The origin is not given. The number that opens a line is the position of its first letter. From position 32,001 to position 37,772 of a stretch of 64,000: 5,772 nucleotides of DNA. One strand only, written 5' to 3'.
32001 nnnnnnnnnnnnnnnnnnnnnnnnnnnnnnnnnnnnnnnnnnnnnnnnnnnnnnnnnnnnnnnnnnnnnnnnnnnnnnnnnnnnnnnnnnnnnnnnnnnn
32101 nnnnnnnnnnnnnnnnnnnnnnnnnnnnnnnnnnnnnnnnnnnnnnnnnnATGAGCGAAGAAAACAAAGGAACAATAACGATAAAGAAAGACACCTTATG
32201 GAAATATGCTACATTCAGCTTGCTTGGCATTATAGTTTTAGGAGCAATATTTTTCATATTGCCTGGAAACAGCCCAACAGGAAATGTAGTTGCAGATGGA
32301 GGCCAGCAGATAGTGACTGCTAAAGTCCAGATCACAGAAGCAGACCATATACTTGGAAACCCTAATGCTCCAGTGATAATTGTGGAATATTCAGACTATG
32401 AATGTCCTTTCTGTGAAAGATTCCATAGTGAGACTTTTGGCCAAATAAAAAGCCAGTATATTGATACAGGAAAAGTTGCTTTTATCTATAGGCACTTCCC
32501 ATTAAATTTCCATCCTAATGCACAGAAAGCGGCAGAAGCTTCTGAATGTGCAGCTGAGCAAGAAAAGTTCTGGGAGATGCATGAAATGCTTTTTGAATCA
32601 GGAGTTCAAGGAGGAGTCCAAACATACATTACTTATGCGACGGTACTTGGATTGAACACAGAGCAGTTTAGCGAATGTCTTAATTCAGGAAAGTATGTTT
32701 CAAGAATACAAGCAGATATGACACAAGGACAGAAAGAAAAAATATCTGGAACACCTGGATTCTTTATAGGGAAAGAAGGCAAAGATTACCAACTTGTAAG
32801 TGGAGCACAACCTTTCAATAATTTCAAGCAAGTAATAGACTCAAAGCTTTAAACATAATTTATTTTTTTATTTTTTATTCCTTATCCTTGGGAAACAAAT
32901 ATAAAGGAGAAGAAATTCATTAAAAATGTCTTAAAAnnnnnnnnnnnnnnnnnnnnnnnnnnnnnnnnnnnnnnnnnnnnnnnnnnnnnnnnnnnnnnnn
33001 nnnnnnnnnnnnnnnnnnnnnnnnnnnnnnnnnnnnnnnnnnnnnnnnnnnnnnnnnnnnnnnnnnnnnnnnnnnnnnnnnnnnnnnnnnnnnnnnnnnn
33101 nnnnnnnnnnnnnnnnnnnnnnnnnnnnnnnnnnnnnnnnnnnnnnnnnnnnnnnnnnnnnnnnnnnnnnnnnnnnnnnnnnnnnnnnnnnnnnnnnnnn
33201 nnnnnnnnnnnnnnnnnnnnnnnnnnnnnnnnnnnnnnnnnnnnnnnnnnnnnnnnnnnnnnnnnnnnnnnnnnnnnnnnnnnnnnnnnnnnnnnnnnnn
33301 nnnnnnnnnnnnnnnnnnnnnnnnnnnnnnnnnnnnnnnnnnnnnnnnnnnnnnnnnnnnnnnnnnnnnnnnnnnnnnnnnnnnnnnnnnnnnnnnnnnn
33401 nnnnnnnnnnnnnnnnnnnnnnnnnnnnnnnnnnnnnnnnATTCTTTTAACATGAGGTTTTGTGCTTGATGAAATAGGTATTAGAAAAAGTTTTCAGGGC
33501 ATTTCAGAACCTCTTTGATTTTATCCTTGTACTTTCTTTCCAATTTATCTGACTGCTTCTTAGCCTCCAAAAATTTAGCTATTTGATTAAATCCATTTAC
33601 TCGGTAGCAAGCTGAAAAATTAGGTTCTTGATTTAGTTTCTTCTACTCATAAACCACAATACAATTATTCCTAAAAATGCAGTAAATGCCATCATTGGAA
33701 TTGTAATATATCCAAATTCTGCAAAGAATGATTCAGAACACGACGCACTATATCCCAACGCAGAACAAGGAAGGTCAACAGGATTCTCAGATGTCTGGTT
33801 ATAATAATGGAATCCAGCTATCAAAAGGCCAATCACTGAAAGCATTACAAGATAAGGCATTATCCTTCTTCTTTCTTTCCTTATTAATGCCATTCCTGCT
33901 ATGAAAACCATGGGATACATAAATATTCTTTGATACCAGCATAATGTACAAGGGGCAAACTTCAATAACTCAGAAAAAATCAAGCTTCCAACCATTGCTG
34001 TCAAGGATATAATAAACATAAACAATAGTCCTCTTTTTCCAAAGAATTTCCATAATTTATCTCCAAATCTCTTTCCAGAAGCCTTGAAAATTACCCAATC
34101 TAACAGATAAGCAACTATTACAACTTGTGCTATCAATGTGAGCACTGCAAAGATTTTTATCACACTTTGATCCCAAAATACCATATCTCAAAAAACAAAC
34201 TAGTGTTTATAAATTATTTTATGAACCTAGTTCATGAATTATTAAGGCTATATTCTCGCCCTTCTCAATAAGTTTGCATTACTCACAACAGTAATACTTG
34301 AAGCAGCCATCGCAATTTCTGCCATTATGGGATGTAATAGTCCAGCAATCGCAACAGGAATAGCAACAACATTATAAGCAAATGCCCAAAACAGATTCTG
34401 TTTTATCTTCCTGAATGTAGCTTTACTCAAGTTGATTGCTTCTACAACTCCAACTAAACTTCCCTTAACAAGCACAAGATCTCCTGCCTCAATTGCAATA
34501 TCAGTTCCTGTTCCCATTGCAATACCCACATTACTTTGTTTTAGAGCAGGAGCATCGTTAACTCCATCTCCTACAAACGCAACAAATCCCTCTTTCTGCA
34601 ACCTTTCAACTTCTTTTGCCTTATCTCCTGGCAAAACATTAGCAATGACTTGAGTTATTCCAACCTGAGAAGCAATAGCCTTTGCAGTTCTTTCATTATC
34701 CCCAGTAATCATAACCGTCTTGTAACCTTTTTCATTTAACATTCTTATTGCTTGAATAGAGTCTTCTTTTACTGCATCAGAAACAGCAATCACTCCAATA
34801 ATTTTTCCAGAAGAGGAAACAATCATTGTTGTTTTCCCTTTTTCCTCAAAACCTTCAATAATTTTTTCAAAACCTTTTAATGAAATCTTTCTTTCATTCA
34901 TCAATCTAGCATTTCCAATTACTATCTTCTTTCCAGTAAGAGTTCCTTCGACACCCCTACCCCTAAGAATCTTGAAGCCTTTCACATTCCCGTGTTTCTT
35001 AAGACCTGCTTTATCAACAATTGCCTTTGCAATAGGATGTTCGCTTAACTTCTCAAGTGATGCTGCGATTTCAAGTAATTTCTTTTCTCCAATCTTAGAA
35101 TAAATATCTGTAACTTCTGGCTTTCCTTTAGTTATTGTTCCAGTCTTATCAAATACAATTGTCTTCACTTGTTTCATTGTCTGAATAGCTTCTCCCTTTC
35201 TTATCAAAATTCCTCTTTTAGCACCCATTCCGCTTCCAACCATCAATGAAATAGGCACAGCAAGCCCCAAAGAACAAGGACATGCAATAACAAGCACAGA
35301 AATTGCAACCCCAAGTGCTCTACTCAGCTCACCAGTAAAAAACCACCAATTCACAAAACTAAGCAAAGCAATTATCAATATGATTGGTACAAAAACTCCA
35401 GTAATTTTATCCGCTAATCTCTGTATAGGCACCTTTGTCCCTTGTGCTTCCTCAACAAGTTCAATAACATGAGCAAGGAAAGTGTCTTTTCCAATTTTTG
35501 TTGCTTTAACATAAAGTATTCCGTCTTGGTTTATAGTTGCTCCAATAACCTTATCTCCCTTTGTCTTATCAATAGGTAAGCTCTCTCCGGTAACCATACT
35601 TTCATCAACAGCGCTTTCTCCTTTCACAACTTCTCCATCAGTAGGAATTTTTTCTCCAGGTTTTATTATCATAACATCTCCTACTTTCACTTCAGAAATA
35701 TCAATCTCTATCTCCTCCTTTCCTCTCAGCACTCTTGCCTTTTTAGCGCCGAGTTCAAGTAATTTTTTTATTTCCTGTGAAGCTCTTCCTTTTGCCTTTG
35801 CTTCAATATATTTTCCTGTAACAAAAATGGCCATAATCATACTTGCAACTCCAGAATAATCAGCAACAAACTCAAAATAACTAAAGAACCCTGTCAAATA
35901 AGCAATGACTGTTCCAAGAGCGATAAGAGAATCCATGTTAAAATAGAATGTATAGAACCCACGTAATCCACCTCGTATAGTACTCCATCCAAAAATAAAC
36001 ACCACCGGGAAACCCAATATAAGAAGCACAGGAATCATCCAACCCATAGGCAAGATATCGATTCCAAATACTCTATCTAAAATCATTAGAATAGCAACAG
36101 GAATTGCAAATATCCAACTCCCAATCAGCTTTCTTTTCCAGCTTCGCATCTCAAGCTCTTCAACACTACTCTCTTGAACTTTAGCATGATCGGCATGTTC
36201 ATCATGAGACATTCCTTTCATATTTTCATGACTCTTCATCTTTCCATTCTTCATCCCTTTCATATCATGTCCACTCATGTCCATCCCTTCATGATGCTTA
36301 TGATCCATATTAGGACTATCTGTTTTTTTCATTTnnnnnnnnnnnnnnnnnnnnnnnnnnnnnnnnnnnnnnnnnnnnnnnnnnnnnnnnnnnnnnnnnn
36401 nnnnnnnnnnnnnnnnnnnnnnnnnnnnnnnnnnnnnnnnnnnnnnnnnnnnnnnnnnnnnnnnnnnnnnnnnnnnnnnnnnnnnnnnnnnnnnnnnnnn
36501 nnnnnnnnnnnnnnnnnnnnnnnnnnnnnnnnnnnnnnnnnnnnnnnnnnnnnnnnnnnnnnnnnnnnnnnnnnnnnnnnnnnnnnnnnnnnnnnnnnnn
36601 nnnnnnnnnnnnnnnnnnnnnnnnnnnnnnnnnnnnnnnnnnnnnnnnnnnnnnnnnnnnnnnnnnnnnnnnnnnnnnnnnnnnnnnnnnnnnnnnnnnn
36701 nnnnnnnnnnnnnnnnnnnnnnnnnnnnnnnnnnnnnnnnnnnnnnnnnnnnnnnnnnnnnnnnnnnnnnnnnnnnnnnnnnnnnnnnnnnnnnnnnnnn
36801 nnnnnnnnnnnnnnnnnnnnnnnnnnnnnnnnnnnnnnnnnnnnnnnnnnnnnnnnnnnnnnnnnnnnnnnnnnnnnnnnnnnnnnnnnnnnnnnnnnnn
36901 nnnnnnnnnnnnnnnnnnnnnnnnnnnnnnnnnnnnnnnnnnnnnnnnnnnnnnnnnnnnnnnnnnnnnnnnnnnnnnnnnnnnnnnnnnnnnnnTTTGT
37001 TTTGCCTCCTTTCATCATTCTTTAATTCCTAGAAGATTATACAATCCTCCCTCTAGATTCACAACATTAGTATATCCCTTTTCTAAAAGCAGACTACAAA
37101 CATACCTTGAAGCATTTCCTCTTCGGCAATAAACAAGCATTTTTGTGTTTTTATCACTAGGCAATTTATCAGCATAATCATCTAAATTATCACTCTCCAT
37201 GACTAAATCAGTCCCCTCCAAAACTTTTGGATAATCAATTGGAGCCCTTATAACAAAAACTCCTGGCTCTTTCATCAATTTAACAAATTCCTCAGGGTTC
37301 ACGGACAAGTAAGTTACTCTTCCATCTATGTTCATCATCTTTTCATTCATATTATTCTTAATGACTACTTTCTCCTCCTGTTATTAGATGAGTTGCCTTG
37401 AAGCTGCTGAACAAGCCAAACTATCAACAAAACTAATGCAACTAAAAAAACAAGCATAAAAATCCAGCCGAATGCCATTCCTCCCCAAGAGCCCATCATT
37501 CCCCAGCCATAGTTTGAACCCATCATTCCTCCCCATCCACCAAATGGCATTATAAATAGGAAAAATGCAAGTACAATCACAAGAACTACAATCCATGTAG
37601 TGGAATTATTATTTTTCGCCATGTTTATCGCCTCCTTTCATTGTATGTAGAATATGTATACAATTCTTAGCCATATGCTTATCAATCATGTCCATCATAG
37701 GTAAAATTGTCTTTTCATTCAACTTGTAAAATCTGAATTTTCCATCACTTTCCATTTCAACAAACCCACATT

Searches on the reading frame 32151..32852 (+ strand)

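Call 24: search_protein_families(library=pfam, max_evalue=0.001, proteins=[window:32151-32852:+])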
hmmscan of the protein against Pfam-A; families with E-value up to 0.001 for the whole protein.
window:32151-32852:+ (233 aa): 4 families
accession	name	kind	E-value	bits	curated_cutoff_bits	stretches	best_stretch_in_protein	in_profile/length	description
PF13462.12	Thioredoxin_4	-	1.4e-33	116.9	23.2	1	63-229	3-163/165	Thioredoxin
PF01323.26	DSBA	-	2.9e-17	63.5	25.6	1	77-229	2-190/191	DSBA-like thioredoxin domain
PF13098.12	Thioredoxin_2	-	1.8e-08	35.1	27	1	75-228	7-103/104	Thioredoxin-like domain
PF18400.7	Thioredoxin_12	-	0.00042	20.7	26.1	0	57-118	126-184/190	Thioredoxin-like domain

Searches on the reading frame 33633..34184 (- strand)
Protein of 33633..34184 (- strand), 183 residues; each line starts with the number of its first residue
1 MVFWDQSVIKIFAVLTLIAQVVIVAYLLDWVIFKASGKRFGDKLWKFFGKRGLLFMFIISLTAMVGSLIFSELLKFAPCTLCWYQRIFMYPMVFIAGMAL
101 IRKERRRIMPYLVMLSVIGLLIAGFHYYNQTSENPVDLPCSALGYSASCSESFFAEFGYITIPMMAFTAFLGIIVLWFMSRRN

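Call 10: search_protein_families(library=pfam, max_evalue=0.01, proteins=[window:33633-34184:-])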
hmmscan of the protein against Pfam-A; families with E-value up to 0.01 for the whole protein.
window:33633-34184:- (183 aa): 1 family
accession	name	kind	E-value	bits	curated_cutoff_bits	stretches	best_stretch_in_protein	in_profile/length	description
PF02600.21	DsbB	-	3.3e-17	63.7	22.1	1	52-179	4-147/148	Disulfide bond formation protein DsbB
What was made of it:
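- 33633..34184 (-): DsbB-family gene. call 10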

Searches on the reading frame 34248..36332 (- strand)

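Call 24: search_protein_families(library=pfam, max_evalue=0.001, proteins=[window:34248-36332:-])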
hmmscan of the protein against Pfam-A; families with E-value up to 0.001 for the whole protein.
window:34248-36332:- (694 aa): 4 families
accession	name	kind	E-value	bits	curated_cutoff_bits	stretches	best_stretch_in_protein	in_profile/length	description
PF00122.25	E1-E2_ATPase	-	1.8e-59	200.7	28.1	1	194-373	2-181/181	E1-E2 ATPase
PF00702.32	Hydrolase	-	6.4e-38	131.5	26.4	1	389-600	1-190/191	haloacid dehalogenase-like hydrolase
PF08282.18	Hydrolase_3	-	3.8e-06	27.3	20.9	1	584-633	206-255/255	haloacid dehalogenase-like hydrolase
PF12710.13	HAD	-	2.7e-05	25.1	27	1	523-598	88-189/189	haloacid dehalogenase-like hydrolase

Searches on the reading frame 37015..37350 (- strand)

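Call 24: search_protein_families(library=pfam, max_evalue=0.001, proteins=[window:37015-37350:-])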
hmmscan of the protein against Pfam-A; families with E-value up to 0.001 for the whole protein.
window:37015-37350:- (111 aa): 1 family
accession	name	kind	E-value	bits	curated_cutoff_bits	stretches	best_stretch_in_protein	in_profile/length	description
PF00581.25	Rhodanese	-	9.9e-09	36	22.2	1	52-104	48-97/102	Rhodanese-like domain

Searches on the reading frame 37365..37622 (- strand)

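Call 24: search_protein_families(library=pfam, max_evalue=0.001, proteins=[window:37365-37622:-])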
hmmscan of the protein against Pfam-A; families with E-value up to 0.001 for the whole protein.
window:37365-37622:- (85 aa): 1 family
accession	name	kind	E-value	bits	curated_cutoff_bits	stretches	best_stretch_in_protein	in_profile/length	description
PF17260.7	DUF5326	-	0.00047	20.8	27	0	42-81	28-67/70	Family of unknown function (DUF5326)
